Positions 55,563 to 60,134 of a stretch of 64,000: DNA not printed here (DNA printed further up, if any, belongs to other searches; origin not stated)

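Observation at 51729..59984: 2751-aa virion protein studded with EF-hand/dockerin-like Ca2+-binding loops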

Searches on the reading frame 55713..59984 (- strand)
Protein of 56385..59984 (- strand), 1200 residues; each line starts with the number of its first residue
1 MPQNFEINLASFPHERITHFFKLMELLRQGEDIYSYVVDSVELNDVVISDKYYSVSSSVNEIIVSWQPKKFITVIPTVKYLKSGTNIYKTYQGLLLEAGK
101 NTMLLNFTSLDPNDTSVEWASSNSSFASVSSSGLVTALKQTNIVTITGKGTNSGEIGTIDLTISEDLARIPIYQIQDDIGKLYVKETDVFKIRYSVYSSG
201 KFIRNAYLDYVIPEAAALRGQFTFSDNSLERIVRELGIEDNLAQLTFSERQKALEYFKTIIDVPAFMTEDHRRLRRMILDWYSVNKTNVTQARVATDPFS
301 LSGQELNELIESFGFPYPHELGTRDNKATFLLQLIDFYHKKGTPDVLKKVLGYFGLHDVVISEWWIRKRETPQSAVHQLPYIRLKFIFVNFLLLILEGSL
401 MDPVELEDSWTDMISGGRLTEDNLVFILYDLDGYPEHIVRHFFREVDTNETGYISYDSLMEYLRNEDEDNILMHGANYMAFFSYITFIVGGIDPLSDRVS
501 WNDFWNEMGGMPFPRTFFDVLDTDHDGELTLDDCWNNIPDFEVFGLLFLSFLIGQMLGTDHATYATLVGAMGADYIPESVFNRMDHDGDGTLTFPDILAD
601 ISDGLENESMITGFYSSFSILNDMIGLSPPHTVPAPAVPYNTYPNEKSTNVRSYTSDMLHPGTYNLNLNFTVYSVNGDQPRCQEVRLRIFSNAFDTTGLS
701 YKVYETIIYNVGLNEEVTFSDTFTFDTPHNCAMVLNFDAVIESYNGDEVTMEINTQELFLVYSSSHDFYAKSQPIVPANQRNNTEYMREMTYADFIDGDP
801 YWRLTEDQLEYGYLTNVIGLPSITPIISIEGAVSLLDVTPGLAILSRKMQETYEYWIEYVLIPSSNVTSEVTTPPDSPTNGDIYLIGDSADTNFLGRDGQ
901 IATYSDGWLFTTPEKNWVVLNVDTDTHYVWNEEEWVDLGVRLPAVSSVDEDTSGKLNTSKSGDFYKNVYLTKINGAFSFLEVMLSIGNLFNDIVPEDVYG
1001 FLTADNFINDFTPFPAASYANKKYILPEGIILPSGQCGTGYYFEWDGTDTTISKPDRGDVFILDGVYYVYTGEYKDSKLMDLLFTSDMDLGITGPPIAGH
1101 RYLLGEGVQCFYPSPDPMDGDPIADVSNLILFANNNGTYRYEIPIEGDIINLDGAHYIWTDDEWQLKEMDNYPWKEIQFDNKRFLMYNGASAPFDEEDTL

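Call 43: search_protein_representatives(protein=window:56385-59984:-)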
Query: 1200 residues. Proteins with E-value up to 0.001 (for the whole library): 1647; up to 1e-10: 285; up to 1e-30: 65. The best 150 are listed.
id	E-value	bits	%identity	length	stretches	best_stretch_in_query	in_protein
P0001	0.0e+00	2779.4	94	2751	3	1-1200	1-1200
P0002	1.4e-109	383.7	41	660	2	1-368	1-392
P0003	7.7e-90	318.3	42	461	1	1-389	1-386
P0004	2.9e-72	260.1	43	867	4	223-368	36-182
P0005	1.2e-70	254.8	41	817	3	225-370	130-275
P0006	1.4e-70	254.5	42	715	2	225-370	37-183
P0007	1.9e-69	250.7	42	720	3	765-995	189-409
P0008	4.1e-68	246.4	39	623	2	768-992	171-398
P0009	5.6e-67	242.6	40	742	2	767-1011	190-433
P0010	5.7e-67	242.6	40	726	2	766-996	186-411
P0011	2.7e-62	227.1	39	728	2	228-371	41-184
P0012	7.3e-60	219.0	48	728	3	240-369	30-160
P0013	2.2e-59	217.4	37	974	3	234-367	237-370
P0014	8.6e-59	215.5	47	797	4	238-370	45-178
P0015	1.9e-58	214.3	48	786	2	241-368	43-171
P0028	1.5e-51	191.5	42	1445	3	218-367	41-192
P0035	1.3e-49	185.0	42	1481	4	235-367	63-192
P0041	2.9e-47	177.3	40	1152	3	228-372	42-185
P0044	2.0e-46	174.5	37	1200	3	234-369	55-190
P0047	3.2e-43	163.9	43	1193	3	244-367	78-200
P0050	1.1e-42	162.1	44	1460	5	236-372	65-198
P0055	1.3e-37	145.3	40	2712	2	238-370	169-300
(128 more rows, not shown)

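Call 50: search_solved_structures(query=A1, max_evalue=10, show_alignments=3)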
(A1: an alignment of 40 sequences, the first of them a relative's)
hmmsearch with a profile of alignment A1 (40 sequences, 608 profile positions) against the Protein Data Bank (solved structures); distinct sequences matched with E-value up to 10: 2.
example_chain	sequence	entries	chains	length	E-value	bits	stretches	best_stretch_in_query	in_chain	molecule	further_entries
4khb_D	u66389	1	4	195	0.15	13.8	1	59-84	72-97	Uncharacterized protein POB3N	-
8fjg_A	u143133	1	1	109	0.2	13.5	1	325-400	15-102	H12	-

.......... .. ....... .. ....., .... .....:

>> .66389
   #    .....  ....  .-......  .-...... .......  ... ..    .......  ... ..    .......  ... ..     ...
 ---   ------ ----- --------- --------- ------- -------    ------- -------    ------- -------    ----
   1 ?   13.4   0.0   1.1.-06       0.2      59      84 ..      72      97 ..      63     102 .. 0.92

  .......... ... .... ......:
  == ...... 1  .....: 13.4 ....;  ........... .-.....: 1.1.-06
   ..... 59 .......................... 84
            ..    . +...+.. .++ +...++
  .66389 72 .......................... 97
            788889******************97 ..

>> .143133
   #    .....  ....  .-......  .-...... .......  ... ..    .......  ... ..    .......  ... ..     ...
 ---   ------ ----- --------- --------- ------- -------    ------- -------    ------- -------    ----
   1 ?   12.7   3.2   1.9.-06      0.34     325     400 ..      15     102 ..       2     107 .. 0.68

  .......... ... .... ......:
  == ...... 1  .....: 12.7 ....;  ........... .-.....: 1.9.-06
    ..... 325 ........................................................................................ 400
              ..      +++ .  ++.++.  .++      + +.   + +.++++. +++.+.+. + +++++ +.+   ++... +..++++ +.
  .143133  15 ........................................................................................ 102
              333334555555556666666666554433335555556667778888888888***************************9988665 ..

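Call 51: search_protein_families(library=pfam, alignment_id=A1, max_evalue=0.01)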
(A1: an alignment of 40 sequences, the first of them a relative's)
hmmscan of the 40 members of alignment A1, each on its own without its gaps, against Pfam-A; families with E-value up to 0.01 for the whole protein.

A. member 1, P0007 (720 aa): 1 family
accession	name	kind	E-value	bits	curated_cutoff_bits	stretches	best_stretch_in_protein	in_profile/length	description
PF10983.13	DUF2793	-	0.00017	21.8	27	1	295-359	23-87/87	Protein of unknown function (DUF2793)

B. families by the number of members that match (of 40 scanned): 7 families
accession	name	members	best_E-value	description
PF09684.15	Tail_P2_I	11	0.00011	Phage tail protein (Tail_P2_I)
PF10983.13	DUF2793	7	4.7e-19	Protein of unknown function (DUF2793)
PF18911.6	PKD_4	1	2.1e-21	PKD domain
PF00801.26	PKD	1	8.3e-14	PKD domain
PF24812.1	wHTH_TTC3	1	0.00024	TTC3-like, winged helix turn helix domain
PF20245.3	DUF6600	1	0.0046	Family of unknown function (DUF6600)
PF25325.1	EF-hand_EFHB_C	1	0.0072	EFHB C-terminal EF-hand domain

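Call 57: find_homologous_proteins(query=A2, max_evalue=0.00001)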
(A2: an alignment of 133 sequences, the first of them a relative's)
Query A2 (133 sequences) (720 aa, profile of the alignment): 8 proteins with E <= 0.00001 among 8000 candidates.
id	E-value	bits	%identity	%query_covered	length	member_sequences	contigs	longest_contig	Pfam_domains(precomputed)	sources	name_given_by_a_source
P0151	5.1e-175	602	43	30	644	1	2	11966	-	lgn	-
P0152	7.8e-156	539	66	100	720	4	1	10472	-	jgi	-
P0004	8.6e-153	529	41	43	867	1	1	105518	PF10983.14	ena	-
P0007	3.3e-152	527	100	100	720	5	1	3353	-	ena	-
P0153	1.7e-150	521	53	100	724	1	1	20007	-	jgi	jgi:hypothetical protein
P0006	1.3e-147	512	37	98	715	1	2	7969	-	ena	-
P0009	3.7e-139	484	33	98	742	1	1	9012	PF10983.14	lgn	-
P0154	4.7e-112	394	30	57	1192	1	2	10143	-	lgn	-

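Call 58: find_encoding_contigs(protein=P0004, flank=10000, max_places=2)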
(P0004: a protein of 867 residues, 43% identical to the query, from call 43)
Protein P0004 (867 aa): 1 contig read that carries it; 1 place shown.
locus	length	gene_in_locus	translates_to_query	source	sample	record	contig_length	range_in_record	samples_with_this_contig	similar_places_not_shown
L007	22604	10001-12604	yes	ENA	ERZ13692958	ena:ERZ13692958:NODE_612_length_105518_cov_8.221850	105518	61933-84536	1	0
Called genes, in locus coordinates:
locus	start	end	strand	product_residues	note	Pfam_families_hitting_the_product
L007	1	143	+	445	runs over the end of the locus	PF03721:UDPG_MGDP_dh_N, PF00984:UDPG_MGDP_dh, PF03720:UDPG_MGDP_dh_C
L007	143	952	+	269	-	PF00534:Glycos_transf_1 (weak)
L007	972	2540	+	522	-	PF24308:DUF7487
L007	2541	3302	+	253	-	PF11316:Rhamno_transf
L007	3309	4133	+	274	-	PF11316:Rhamno_transf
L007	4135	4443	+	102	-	PF09723:Zn_ribbon_8 (weak)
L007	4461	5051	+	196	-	-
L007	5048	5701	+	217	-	-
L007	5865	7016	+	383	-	-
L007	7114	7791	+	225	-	-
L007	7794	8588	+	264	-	-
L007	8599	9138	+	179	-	-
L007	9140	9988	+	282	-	-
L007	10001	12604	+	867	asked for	PF10983:DUF2793 (faint)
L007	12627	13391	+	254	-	-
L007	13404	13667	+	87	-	PF05488:PAAR_motif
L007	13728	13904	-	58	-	-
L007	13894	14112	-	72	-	-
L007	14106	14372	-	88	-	-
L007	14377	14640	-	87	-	-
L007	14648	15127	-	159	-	-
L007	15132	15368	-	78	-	-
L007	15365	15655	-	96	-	-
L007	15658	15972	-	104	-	-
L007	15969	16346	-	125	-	-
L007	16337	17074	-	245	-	-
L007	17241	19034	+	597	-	PF04984:Phage_sheath_1 (weak), PF17482:Phage_sheath_1C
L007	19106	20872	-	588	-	PF25680:Mom (weak)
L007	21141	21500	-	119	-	-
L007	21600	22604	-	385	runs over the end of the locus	PF20530:DUF6745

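Call 59: find_encoding_contigs(protein=P0153, flank=10000, max_places=2)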
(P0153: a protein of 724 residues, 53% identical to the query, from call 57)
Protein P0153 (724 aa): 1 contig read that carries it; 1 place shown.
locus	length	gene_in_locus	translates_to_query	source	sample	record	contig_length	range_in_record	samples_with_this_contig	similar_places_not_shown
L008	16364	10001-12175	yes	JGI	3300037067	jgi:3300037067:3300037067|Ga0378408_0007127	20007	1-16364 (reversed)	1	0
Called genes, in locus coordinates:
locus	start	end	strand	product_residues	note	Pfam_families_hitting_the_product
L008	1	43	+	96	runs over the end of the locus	-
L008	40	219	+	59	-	-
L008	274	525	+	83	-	-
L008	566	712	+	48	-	-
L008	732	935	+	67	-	-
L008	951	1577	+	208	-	PF02223:Thymidylate_kin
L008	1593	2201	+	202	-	PF00929:RNase_T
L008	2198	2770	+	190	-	-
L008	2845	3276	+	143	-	PF18907:DUF5662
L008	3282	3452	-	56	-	-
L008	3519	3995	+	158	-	-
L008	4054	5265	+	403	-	-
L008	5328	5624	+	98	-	-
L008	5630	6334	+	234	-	-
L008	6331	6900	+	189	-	-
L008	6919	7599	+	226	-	-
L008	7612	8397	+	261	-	-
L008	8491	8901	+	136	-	-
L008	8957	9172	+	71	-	-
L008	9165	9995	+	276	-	-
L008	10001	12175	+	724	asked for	-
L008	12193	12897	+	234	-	-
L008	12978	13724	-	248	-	-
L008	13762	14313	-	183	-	-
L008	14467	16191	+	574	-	PF17482:Phage_sheath_1C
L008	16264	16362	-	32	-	?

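Call 68: find_related_loci(query=A1, collection=viral_contigs, flank=10000)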
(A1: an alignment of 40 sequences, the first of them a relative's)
Query A1 (720 aa) in viral_contigs; peptide patterns used: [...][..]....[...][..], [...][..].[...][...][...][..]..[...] (x = any residue, [..] = any of these).
296 stretches matched a pattern; 153 encode a relative of the query (tblastn E <= 1e-3); the best 80 are kept; 80 distinct loci.
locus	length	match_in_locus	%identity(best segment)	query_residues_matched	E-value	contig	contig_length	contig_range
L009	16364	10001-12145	53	1-711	0e+0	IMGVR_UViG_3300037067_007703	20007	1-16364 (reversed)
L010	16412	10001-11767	40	2-613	5e-138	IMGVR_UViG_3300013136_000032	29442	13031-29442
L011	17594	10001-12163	37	13-717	2e-137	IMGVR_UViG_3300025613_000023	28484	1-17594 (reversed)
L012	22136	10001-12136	35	14-715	7e-130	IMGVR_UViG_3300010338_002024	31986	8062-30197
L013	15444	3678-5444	28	14-617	7e-70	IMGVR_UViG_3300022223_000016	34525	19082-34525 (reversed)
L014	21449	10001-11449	41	16-619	4e-55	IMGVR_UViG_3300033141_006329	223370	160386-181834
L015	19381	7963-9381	38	25-615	1e-54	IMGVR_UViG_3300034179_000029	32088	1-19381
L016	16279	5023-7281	30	12-615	3e-53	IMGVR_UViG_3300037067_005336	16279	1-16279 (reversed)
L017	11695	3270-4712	39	18-621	4e-52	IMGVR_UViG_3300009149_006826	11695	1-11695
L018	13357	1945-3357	37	25-614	4e-52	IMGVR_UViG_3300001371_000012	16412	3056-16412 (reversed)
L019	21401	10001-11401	37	16-613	2e-51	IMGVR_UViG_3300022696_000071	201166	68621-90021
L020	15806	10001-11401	37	16-613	2e-51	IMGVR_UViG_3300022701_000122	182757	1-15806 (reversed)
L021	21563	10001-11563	34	9-667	2e-46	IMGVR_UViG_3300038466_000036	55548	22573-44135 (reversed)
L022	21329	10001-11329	37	55-616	4e-45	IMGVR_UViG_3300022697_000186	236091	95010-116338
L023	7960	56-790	33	55-298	2e-35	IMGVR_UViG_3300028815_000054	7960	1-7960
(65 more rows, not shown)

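Call 72: find_related_loci(query=A1, collection=genome_contigs, flank=5000)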
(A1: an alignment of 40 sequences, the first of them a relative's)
Query A1 (720 aa) in genome_contigs; peptide patterns used: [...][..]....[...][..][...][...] (x = any residue, [..] = any of these).
35 stretches matched a pattern; 5 encode a relative of the query (tblastn E <= 1e-3); 5 distinct loci.
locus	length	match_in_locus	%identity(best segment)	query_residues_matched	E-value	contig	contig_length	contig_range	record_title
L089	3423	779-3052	30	14-630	3e-48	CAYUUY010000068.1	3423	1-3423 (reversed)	MAG TPA_asm: uncultured Candidatus Saccharibacteria bacterium isolate binchicken_co173_290 genome assembly, contig: NODE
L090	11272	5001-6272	29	58-609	3e-28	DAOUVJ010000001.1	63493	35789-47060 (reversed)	MAG TPA_asm: Promethearchaeota archaeon isolate CSMAG_846 CSMAG_846_k141_211170_length_63493_cov_14.0609, whole genome s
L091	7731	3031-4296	30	58-593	1e-22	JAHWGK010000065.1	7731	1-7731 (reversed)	MAG: Thermoplasmata archaeon isolate Hel238.bin54 NODE_65_length_7731_cov_12.264698, whole genome shotgun sequence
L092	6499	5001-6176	26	87-613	3e-19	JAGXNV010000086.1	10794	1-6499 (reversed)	MAG: Candidatus Heimdallarchaeota archaeon isolate bin51 NODE_87_length_10794_cov_8.354950, whole genome shotgun sequenc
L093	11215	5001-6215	30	55-593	1e-21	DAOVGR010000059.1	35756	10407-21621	MAG TPA_asm: Thermoplasmatales archaeon isolate CSMAG_1140 CSMAG_1140_k141_2572086_length_35756_cov_7.9957, whole genome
